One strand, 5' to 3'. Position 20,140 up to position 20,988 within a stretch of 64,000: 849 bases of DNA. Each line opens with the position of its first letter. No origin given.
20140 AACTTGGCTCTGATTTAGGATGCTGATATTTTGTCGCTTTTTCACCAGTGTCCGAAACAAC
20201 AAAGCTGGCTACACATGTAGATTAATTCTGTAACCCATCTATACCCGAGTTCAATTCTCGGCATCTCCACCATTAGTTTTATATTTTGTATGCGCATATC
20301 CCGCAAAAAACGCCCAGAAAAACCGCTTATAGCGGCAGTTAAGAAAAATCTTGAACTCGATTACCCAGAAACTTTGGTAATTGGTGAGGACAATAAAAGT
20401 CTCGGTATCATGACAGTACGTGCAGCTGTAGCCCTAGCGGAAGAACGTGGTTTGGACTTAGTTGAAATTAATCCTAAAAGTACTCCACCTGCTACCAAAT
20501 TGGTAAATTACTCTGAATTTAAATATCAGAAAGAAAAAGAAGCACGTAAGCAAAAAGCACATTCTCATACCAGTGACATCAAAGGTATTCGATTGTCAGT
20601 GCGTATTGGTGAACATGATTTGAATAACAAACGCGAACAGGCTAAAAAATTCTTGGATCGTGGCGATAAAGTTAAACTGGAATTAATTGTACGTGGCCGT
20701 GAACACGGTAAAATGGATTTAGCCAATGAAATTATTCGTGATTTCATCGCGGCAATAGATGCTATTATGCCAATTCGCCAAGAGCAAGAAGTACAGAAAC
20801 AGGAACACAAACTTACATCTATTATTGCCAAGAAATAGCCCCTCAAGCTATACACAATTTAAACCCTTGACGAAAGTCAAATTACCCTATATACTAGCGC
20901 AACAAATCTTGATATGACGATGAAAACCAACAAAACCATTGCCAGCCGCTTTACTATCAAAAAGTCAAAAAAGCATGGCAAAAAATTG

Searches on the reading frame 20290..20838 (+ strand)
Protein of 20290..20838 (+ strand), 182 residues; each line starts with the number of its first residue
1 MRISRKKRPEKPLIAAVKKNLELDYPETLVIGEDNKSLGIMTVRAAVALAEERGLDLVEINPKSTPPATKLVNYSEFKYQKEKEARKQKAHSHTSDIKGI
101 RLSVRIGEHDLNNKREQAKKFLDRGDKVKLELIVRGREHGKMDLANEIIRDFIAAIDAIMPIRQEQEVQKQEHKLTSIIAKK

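Call 107: search_protein_families(library=pfam, proteins=[window:20290-20838:+], max_evalue=0.001)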
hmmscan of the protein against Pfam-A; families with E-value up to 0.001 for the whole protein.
window:20290-20838:+ (182 aa): 2 families
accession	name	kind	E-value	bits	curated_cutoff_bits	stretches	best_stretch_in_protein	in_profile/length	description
PF05198.21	IF3_N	-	2.8e-20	72.7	26.9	1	22-88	4-70/70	Translation initiation factor IF-3, N-terminal domain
PF00707.27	IF3_C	-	1.1e-17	64.2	34.8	1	96-181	2-85/86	Translation initiation factor IF-3, C-terminal domain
